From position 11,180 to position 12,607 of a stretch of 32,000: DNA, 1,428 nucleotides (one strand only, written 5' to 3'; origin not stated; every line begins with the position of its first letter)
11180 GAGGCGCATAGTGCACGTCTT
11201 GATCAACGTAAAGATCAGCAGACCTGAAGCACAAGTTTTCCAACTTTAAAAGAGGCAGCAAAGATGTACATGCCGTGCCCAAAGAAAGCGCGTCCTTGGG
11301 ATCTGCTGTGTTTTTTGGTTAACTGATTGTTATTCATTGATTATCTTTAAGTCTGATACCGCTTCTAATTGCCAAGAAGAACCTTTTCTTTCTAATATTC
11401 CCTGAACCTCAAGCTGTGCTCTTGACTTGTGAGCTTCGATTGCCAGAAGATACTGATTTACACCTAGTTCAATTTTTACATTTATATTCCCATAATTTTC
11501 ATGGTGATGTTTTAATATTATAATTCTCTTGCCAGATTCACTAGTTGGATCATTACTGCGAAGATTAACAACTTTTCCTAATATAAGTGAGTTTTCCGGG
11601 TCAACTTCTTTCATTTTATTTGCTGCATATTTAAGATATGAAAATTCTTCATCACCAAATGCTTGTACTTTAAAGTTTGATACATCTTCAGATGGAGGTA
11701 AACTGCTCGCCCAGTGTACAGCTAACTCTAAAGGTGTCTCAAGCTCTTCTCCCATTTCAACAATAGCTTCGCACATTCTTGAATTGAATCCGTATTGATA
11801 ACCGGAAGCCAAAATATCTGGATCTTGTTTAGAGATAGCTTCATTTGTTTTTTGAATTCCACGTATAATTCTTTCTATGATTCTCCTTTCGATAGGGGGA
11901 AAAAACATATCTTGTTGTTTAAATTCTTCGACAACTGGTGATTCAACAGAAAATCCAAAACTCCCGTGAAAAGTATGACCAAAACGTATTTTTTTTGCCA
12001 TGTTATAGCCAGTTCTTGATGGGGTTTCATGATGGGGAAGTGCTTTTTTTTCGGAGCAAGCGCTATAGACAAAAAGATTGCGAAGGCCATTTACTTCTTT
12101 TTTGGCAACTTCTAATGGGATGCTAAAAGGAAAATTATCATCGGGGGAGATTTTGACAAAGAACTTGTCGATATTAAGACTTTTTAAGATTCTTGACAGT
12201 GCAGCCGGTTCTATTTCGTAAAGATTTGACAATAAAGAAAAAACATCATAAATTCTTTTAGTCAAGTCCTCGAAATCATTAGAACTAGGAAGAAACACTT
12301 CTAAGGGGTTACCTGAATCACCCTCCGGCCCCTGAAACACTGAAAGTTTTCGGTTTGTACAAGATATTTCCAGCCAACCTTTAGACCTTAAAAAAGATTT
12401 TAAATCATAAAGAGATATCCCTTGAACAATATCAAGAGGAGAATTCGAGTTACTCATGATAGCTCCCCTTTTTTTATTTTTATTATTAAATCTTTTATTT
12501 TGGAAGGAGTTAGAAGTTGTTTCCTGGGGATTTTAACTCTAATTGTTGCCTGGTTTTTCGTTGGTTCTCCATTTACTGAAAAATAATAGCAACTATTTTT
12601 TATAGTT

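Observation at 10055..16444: Co-directional four-gene block in IS-bracketed cargo is a candidate uncharacterised conflict/defence module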

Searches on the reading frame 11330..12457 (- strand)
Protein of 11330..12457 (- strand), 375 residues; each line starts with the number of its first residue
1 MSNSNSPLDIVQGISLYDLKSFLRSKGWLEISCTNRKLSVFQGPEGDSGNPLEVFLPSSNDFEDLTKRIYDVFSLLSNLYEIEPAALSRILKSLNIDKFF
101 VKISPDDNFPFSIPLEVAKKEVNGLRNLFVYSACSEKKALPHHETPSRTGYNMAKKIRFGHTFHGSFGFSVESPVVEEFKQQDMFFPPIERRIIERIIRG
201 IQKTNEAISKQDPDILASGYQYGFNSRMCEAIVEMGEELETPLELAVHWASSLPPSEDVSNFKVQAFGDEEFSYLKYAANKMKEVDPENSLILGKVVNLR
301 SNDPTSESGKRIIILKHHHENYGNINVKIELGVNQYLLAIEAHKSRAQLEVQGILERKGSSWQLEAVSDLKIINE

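Call 4: search_protein_families(library=pfam, proteins=[window:11330-12457:-], max_evalue=0.1)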
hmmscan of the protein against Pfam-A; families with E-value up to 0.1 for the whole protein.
window:11330-12457:- (375 aa): 0 families

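Call 5: search_protein_families(library=padloc, proteins=[window:11330-12457:-], max_evalue=0.1)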
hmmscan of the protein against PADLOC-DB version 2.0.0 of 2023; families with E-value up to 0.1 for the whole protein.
window:11330-12457:- (375 aa): 31 families (the best 25 are shown)
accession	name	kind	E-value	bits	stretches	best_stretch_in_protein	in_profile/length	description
PDLC04333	PDC-M02B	-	3.1e-111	369.8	1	11-374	10-378/379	-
PDLC04301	PDC-M02B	-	1.7e-73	245.8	1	12-373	9-377/378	-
PDLC04298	PDC-M02B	-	4.2e-52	175.3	1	11-374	11-375/380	-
PDLC04318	PDC-M02B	-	1.2e-48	164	1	11-373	7-389/390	-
PDLC04308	PDC-M02B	-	2.5e-43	146.2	1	9-367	11-375/391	-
PDLC04304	PDC-M02B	-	2.6e-43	146.5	1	15-374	15-381/383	-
PDLC04335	PDC-M02B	-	5.3e-42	141.9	1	13-368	5-356/364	-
PDLC04323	PDC-M02B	-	2.1e-40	136.5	1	8-373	7-372/374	-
PDLC04319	PDC-M02B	-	2e-38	130.3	1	11-373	9-373/373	-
PDLC04328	PDC-M02B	-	1.2e-37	127.9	1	5-358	8-358/381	-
PDLC04330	PDC-M02B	-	5e-33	112.4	1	4-374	4-370/375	-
PDLC04336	PDC-M02B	-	8.3e-33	112.1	1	19-371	19-381/412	-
PDLC04329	PDC-M02B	-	3.9e-31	106.1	1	12-374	5-375/377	-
PDLC04303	PDC-M02B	-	1.5e-29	101.2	1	8-372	8-382/383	-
PDLC04307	PDC-M02B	-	9.9e-29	98.5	1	11-374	8-369/373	-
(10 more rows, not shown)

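Call 6: search_protein_families(library=ncbifam, proteins=[window:11330-12457:-], max_evalue=0.01)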
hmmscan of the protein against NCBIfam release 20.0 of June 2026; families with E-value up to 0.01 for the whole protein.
window:11330-12457:- (375 aa): 0 families

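Call 15: find_homologous_proteins(query=window:11330-12457:-)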
Query window:11330-12457:- (375 aa): 29 proteins with E <= 0.001 among 2702 candidates.
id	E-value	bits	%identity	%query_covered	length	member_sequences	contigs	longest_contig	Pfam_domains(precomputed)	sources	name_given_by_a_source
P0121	1.5e-247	838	100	100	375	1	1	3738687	-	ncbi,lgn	ncbi:MAG: hypothetical protein ACL93V_00345 [Candidatus Electrothrix sp. YB6]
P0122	3.0e-193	660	78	99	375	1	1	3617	-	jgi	-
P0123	1.9e-192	657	78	99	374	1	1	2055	-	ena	-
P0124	1.1e-189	648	76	99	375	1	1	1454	-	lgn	-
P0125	2.3e-187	640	76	99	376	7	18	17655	-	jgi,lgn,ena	jgi:hypothetical protein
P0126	4.2e-186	636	76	99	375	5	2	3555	-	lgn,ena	-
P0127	6.2e-185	632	76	99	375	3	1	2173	-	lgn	-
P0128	1.3e-182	625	73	99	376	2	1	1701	-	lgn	-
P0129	1.7e-181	621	74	99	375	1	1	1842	-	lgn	-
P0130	2.0e-180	618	71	100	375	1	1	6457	-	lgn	-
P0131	3.3e-174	597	70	100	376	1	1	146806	-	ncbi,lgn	ncbi:MAG: hypothetical protein ABFS18_00520 [Thermodesulfobacteriota bacterium]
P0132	4.4e-171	587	69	100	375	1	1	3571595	-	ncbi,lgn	ncbi:MAG: hypothetical protein V8K32_03430 [Candidatus Electrothrix gigas]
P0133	3.7e-163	561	73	93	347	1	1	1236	-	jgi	-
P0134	1.9e-154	532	63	99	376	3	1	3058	-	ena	-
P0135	1.7e-148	512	60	99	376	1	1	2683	-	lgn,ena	-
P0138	3.0e-137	476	58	99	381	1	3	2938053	-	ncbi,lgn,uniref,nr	ncbi:MAG: hypothetical protein CDV28_11150 [Candidatus Electronema aureum]|uniref:Uncharacterized pr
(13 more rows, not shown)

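Call 16: find_encoding_contigs(protein=P0132, flank=10000, max_places=2)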
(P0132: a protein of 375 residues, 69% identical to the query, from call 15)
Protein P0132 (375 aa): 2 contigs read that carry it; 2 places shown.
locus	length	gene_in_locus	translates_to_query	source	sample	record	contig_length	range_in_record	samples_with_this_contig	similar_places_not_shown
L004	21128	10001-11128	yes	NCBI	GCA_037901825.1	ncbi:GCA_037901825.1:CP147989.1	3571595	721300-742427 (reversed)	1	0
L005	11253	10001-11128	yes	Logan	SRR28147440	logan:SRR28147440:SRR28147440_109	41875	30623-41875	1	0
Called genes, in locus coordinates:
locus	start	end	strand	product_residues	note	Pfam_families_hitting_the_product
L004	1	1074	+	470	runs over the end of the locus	PF05140:ResB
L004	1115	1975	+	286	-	PF01578:Cytochrom_C_asm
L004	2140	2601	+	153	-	PF02085:Cytochrom_CIII, PF14522:Cytochrome_C7 (faint)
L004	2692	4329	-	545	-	PF01590:GAF, PF13185:GAF_2, PF13492:GAF_3, PF00158:Sigma54_activat, PF14532:Sigma54_activ_2, PF07728:AAA_5, PF25601:AAA_lid_14, PF02954:HTH_8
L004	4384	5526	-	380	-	PF00682:HMGL-like, PF22617:HCS_D2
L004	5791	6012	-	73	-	PF07862:Nif11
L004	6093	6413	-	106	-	-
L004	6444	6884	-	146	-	-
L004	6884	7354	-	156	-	PF00583:Acetyltransf_1, PF13673:Acetyltransf_10, PF13508:Acetyltransf_7, PF08445:FR47 (weak)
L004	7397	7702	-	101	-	-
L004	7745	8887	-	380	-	PF02579:Nitro_FeMo-Co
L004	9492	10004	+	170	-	PF14280:DUF4365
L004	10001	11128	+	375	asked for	-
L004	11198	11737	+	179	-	PF19652:DUF6155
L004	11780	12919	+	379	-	PF07804:HipA_C (faint)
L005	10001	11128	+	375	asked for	-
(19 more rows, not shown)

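Call 17: find_encoding_contigs(protein=P0138, flank=10000, max_places=2)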
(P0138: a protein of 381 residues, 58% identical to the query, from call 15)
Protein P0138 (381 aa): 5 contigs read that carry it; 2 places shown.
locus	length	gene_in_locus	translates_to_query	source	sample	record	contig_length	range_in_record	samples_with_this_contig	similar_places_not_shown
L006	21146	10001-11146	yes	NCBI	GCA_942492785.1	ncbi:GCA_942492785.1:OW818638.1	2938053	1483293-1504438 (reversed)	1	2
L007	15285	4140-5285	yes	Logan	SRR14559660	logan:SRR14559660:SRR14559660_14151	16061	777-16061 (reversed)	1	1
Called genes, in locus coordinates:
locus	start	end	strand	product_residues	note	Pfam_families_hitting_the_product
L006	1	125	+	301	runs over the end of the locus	PF01609:DDE_Tnp_1, PF13612:DDE_Tnp_1_3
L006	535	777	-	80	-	-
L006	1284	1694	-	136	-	-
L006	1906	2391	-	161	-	PF05258:DciA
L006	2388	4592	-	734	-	PF08206:OB_RNB, PF17876:CSD2, PF00773:RNB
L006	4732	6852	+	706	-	PF13328:HD_4, PF01966:HD, PF04607:RelA_SpoT, PF02824:TGS, PF19296:RelA_AH (weak), PF28438:RelA_RIS (weak)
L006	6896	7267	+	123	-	PF01242:PTPS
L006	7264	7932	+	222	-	PF04055:Radical_SAM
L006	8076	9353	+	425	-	PF03721:UDPG_MGDP_dh_N, PF00984:UDPG_MGDP_dh, PF03720:UDPG_MGDP_dh_C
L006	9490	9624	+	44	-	-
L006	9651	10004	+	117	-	PF14280:DUF4365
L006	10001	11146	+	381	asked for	-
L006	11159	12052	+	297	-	PF01370:Epimerase, PF04321:RmlD_sub_bind (weak), PF13460:NAD_binding_10 (weak), PF08338:DUF1731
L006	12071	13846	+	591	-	PF03796:DnaB_C, PF13481:AAA_25 (weak)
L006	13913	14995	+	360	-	PF01544:CorA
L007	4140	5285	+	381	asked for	-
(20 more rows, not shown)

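Call 18: find_encoding_contigs(protein=P0131, flank=10000, max_places=2)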
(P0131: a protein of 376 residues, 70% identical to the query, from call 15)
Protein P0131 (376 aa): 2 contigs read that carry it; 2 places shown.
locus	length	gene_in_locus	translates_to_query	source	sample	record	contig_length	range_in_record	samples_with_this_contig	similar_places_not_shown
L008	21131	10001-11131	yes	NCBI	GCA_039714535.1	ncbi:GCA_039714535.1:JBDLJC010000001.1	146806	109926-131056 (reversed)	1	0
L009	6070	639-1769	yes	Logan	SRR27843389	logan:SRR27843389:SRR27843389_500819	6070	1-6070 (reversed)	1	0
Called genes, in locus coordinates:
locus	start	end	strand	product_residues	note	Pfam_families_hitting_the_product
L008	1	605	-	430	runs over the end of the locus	PF04413:Glycos_transf_N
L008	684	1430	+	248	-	PF04452:Methyltrans_RNA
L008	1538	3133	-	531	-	PF03023:MurJ, PF01554:MatE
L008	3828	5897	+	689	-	PF00009:GTP_EFTU, PF01926:MMR_HSR1 (weak), PF22042:EF-G_D2, PF14492:EFG_III, PF16658:RF3_C, PF03764:EFG_IV, PF00679:EFG_C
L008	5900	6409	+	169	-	PF00994:MoCF_biosynth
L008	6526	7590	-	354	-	PF00586:AIRS, PF02769:AIRS_C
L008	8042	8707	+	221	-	PF13248:Zn_ribbon_3 (weak)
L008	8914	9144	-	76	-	-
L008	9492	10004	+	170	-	PF14280:DUF4365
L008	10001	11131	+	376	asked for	-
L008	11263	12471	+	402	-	-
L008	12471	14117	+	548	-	PF01580:FtsK_SpoIIIE (faint), PF01935:DUF87, PF10412:TrwB_AAD_bind (faint)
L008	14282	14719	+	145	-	-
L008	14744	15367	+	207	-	PF03923:Lipoprotein_16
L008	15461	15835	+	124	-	-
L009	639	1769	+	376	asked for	-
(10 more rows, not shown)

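Call 24: find_related_loci(query=A1, collection=genome_contigs, flank=10000)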
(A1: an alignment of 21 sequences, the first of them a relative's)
Query A1 (375 aa) in genome_contigs; peptide patterns used: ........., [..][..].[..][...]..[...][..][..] (x = any residue, [..] = any of these).
172 stretches matched a pattern; 131 encode a relative of the query (tblastn E <= 1e-3); the best 80 are kept; 80 distinct loci.
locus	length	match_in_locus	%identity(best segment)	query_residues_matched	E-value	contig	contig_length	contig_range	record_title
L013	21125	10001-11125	70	1-375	0e+0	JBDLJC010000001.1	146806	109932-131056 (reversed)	MAG: Thermodesulfobacteriota bacterium isolate MAG073 MAG073_1, whole genome shotgun sequence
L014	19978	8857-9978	58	1-372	9e-144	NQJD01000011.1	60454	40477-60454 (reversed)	MAG: Candidatus Electronema aureum isolate GS Contig111, whole genome shotgun sequence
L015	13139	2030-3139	37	1-371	2e-77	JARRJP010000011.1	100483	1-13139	MAG: Reinekea sp. isolate Spart_023_MAG scaffold_11, whole genome shotgun sequence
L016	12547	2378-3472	37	15-370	3e-76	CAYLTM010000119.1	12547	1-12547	MAG TPA_asm: uncultured Leptospirales bacterium isolate binchicken_co113_256 genome assembly, contig: NODE_5913_length_1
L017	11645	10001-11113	36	1-374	6e-73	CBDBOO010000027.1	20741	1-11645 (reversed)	MAG: Endozoicomonas sp. isolate fbf237cf-7764-407e-80f3-2c6cd29f26dc genome assembly, contig: contig_27, whole genome sh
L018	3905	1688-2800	35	1-374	6e-72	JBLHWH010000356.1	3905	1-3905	MAG: Halioglobus sp. isolate 3300046534_18 Ga0491194_0073689, whole genome shotgun sequence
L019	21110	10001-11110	34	3-372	1e-70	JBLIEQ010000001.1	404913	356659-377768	MAG: Motiliproteus sp. isolate 3300053697_45 Ga0535652_0000010, whole genome shotgun sequence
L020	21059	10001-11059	34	14-370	4e-69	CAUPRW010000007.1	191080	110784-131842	MAG: uncultured Duganella sp. isolate m17-metabat.1 genome assembly, contig: m17-c27, whole genome shotgun sequence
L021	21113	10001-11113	34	1-374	9e-68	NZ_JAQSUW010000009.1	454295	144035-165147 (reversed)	Pseudomonas sp. Gutcm_11s 245, whole genome shotgun sequence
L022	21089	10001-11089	34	16-373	3e-67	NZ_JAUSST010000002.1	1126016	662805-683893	Paenibacillus harenae strain CC479 Ga0466903_02, whole genome shotgun sequence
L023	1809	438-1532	36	21-373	3e-67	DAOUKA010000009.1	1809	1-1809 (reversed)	MAG TPA_asm: Anaerolineae bacterium isolate S35_287 k185_56810, whole genome shotgun sequence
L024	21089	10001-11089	35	10-375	4e-72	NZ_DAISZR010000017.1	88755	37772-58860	MAG: Methylobacter sp. isolate CTOTU25010 NODE_17_length_88755_cov_537.920090, whole genome shotgun sequence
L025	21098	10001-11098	35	19-373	1e-57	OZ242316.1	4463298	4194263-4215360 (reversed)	MAG: Phototrophicaceae bacterium isolate 1c5d3dbf-4c41-42bc-ba17-ce205a6abcc2 genome assembly, chromosome: 1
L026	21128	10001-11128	31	15-374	1e-54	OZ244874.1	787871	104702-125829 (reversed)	MAG: Phototrophicaceae bacterium isolate 8aaf9c89-b637-4e7e-ac2d-c8c55a6faeb7 genome assembly, chromosome: 1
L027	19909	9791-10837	33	21-373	6e-54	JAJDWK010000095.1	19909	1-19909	MAG: Anaerolineae bacterium isolate jk18x25bins.25 k141_85505, whole genome shotgun sequence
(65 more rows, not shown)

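Call 36: predict_structure(alignment_id=A1)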
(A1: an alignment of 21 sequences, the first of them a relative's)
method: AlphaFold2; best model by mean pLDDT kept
length: 375 residues; sequences in the alignment: 21
mean_pLDDT: 87.3   pTM: 0.81
mean pLDDT of the five models: 87.3, 87.1, 85.8, 84.8, 84.3
residues with pLDDT >= 90: 217; 70-90: 124; 50-70: 28; < 50: 6
segments of 3 or more residues with pLDDT < 50: 1-4
pLDDT, mean of each block of 10 residues (from residue 1): 57 88 92 88 88 91 90 93 91 89 65 75 90 94 89 77 62 77 78 96 97 95 96 84 89 92 92 96 90 95 86 93 91 94 94 89 92 82
secondary structure, 60 per line:
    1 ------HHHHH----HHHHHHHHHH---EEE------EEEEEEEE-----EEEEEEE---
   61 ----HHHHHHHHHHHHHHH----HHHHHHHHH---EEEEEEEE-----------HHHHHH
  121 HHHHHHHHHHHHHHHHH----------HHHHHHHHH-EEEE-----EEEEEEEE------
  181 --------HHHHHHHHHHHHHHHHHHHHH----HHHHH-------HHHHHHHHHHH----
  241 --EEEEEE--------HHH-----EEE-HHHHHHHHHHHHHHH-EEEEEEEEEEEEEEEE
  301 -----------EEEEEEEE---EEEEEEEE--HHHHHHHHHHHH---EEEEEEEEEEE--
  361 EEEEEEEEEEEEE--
elements in order: H7-11 H16-25 E29-31 E38-45 E51-57 H65-79 H84-92 E96-103 H115-137 H148-156 E158-161 E167-174 H189-209 H214-218 H226-236 E243-248 E265-267 H269-283 E285-300 E312-319 E323-330 H333-344 E348-358 E361-373

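Call 41: fold_search(model_id=the predicted structure, library=pdb)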
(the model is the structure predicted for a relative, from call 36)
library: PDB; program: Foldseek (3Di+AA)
matches with E <= 10: 620; with E <= 0.001: 0
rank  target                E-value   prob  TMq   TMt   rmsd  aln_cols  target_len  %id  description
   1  3eiv_D                7.9e-03  1.00  0.17  0.52   4.1        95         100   15  Crystal Structure of Single-stranded DNA-binding protein from Streptomyces coelicolor (released 2009-09-08)
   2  3f2b_A                9.3e-03  1.00  0.17  0.07   4.0       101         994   18  DNA Polymerase PolC from Geobacillus kaustophilus complex with DNA, dGTP, Mg and Zn (released 2009-01-20)
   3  3afq_D                9.8e-03  0.99  0.16  0.43   6.0       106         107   15  Crystal structure of the single-stranded DNA binding protein from Mycobacterium leprae (Form II) (released 2010-10-06)
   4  3afq_C                1.1e-02  1.00  0.16  0.45   5.6       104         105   14  Crystal structure of the single-stranded DNA binding protein from Mycobacterium leprae (Form II) (released 2010-10-06)
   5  4dam_J                1.3e-02  0.96  0.14  0.37   7.4       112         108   14  Crystal structure of small single-stranded DNA-binding protein from Streptomyces coelicolor (released 2013-01-16)
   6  3k7u_C                1.9e-02  0.99  0.15  0.45   5.7       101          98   12  Structure of essential protein from Trypanosoma brucei (released 2010-11-17)
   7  4dam_E                2.3e-02  0.93  0.14  0.36   7.6       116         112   14  Crystal structure of small single-stranded DNA-binding protein from Streptomyces coelicolor (released 2013-01-16)
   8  9mj5_B                2.7e-02  0.99  0.15  0.24   5.0        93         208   12  Catalytic domain of human DNA polymerase alpha in complex with DNA and RPA (released 2025-02-19)
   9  7r4w                  3.2e-02  0.99  0.16  0.47   4.7       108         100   10  Single stranded DNA binding protein SSB M5 from Fervidobacterium gondwanense (released 2023-08-23)
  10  4gn3_J                3.4e-02  0.99  0.17  0.46   4.7        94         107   19  OBody AM1L10 bound to hen egg-white lysozyme (released 2013-08-21)
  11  4dam_G                3.6e-02  0.93  0.14  0.40   6.3       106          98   10  Crystal structure of small single-stranded DNA-binding protein from Streptomyces coelicolor (released 2013-01-16)
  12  3dm3_A                4.0e-02  0.99  0.18  0.53   4.6        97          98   14  Crystal structure of a domain of a Replication factor A protein, from Methanocaldococcus jannaschii. NorthEast Structu (released 2008-08-26)
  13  4gn3_R                4.0e-02  0.99  0.17  0.47   4.6        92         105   21  OBody AM1L10 bound to hen egg-white lysozyme (released 2013-08-21)
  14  7yny_A                4.2e-02  0.57  0.14  0.15  14.1       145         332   10  Crystal structure of baculovirus LEF-3 from Helicoverpa armigera nucleopolyhedrovirus (released 2023-01-25)
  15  6cqk_D                4.4e-02  0.98  0.16  0.51   5.1       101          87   10  Crystal Structure of mitochondrial single-stranded DNA binding proteins from S. cerevisiae, Rim1 (Form1) (released 2018-05-30)
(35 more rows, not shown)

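Call 52: search_protein_families(library=padloc, alignment_id=A3, max_evalue=0.00001)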
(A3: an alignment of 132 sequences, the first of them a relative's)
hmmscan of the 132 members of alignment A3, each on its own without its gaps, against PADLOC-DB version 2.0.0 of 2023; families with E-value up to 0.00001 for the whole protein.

A. member 1, L013:7958-8707:+ (249 aa): 0 families

B. families by the number of members that match (of 132 scanned): 527 families (the first 25 are shown)
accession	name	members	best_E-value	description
PDLC04134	mad2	7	1.9e-28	mads_2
PDLC03022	MTase_I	5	1.2e-114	Type I methyltransferase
PDLC03031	MTase_I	4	1.2e-116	Type I methyltransferase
PDLC03027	MTase_I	4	3.8e-92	Type I methyltransferase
PDLC03021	MTase_I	3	9.6e-42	Type I methyltransferase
PDLC03026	MTase_I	3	1.4e-28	Type I methyltransferase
PDLC03025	MTase_I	3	3.6e-27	Type I methyltransferase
PDLC04140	mad8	3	6.7e-20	mads_8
PDLC03318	MTase_II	3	1.1e-13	Type II methyltransferase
PDLC03313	MTase_II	3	1.2e-13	Type II methyltransferase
PDLC03034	MTase_I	3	1.2e-10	Type I methyltransferase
PDLC03859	LmuB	3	2.9e-10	-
PDLC03218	MTase_II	3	1.8e-09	Type II methyltransferase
PDLC04182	HEC-01A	2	2.3e-128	-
PDLC00311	PtuA1|PtuA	2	6.5e-119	AAA ATPase domain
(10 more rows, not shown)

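Call 53: search_protein_families(library=pfam, alignment_id=A3, max_evalue=0.00001)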
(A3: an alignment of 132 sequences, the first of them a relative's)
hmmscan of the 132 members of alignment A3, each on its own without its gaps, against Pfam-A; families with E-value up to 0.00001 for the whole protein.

A. member 1, L013:7958-8707:+ (249 aa): 1 family
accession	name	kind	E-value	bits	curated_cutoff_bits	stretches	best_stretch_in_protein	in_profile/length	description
PF13248.11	Zn_ribbon_3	-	1e-06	28.4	27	1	224-245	4-25/26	zinc-ribbon domain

B. families by the number of members that match (of 132 scanned): 127 families (the first 25 are shown)
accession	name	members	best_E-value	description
PF15902.12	Sortilin-Vps10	6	1.4e-28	Sortilin, neurotensin receptor 3,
PF02012.26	BNR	6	2.1e-12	BNR/Asp-box repeat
PF00920.27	ILVD_EDD_N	4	4.2e-117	Dihydroxy-acid/6-phosphogluconate dehydratase N-terminal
PF24877.1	ILV_EDD_C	4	2.1e-65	Dihydroxy-acid/6-phosphogluconate dehydratase C-terminal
PF02384.22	N6_Mtase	4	5.7e-52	N-6 DNA Methylase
PF03747.19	ADP_ribosyl_GH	4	1.3e-44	ADP-ribosylglycohydrolase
PF14870.12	PSII_BNR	3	7.6e-09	Photosynthesis system II assembly factor YCF48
PF07669.17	Eco57I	2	5.2e-37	Eco57I restriction-modification methylase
PF13304.12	AAA_21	2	1.5e-31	AAA domain, putative AbiEii toxin, Type IV TA system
PF13175.12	AAA_15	2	4.2e-23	AAA ATPase domain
PF08239.17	SH3_3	2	2.5e-21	Bacterial SH3 domain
PF13476.12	AAA_23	2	3e-20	AAA domain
PF05050.19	Methyltransf_21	2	5e-19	Methyltransferase FkbM domain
PF01850.27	PIN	2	5.7e-17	PIN domain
PF02463.25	SMC_N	2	1.4e-16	RecF/RecN/SMC N terminal domain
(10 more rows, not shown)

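Call 55: search_solved_structures(query=A1, max_evalue=1)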
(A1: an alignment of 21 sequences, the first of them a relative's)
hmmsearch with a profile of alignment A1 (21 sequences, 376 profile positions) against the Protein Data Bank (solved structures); distinct sequences matched with E-value up to 1: 1.
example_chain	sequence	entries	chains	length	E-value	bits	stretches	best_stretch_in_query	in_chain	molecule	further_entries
1buc_A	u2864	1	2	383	0.4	12.6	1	108-181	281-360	BUTYRYL-COA DEHYDROGENASE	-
